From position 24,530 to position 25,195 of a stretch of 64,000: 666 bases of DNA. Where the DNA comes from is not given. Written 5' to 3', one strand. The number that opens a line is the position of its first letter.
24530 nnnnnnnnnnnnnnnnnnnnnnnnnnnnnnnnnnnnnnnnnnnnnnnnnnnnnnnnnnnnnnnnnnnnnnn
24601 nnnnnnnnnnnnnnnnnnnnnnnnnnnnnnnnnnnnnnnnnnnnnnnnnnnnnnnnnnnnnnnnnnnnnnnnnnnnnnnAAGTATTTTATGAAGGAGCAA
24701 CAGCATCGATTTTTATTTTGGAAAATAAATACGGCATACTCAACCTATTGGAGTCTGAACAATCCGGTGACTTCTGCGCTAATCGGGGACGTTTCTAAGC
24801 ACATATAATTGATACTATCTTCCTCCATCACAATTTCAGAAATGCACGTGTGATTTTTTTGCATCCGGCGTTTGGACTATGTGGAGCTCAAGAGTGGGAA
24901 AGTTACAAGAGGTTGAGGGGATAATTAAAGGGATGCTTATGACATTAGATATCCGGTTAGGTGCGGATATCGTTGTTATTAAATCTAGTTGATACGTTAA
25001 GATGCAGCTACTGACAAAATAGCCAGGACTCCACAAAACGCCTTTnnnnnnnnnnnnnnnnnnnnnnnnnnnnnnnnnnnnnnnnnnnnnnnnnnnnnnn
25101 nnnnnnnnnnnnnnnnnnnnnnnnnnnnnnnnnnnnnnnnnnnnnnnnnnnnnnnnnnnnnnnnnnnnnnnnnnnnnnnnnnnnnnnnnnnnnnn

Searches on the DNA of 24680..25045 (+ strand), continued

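Call 30: search_dna_similar(query=window:24970-25045:+, collection=ecoli_genomes, mode=near, max_rows=12, rows=spread)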
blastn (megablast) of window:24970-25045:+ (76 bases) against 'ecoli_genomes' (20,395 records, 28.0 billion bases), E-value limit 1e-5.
Records with a match: 5037; places in all: 8918; records where one place covers at least 80% of the query: 1109.
Genomes with a match: 5030 of 5426; with a place that covers at least 80% of the query: 1109. Places per genome that has any: lowest 1, median 2, highest 6. On chromosomes: 8910 places; on plasmids: 8.
Best place of each record, by identity: >=99% 1218; 95-99% 3819.
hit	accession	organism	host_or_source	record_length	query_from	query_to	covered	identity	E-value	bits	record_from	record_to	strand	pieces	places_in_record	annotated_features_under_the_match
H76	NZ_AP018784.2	Escherichia coli strain SK1144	-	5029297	1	76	100%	100.0%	3e-31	141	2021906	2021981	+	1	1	tnpA: IS200/IS605 family transposase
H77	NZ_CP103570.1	Escherichia coli strain 3045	Homo sapiens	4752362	1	76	100%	100.0%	3e-31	141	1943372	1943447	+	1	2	tnpA: IS200/IS605 family transposase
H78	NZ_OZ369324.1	Escherichia coli strain Esc2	not applicable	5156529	1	76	100%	100.0%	3e-31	141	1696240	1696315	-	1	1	tnpA: IS200/IS605 family transposase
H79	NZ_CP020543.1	Escherichia coli C strain C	Homo sapiens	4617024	35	76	55%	97.6%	1e-10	73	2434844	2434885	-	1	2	tnpA: IS200/IS605 family transposase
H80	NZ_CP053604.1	Escherichia coli strain NEB10-beta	not applicable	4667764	35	76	55%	97.6%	1e-10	73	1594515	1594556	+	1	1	tnpA: IS200/IS605 family transposase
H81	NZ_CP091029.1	Escherichia coli strain STEC384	pork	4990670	35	76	55%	97.6%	1e-10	73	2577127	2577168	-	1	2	tnpA: IS200/IS605 family transposase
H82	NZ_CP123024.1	Escherichia coli strain 20-16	Homo sapiens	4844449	35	76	55%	97.6%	1e-10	73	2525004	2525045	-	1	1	tnpA: IS200/IS605 family transposase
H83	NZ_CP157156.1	Escherichia coli strain UTAK-4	Bos taurus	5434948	35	76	55%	97.6%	1e-10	73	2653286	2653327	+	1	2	tnpA: IS200/IS605 family transposase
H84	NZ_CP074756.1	Escherichia coli strain F2_407_2_2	bovine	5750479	35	76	55%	97.6%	1e-10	73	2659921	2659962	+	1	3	tnpA: IS200/IS605 family transposase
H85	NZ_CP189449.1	Escherichia coli strain N1193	Homo sapiens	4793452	35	76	55%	97.6%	1e-10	73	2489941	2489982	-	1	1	tnpA: IS200/IS605 family transposase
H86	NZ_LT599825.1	Escherichia coli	-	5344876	35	76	55%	97.6%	1e-10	73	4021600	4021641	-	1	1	tnpA: IS200/IS605 family transposase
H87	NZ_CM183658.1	Escherichia coli strain GmF046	Homo sapiens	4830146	1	31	41%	100.0%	4e-6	58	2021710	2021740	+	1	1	none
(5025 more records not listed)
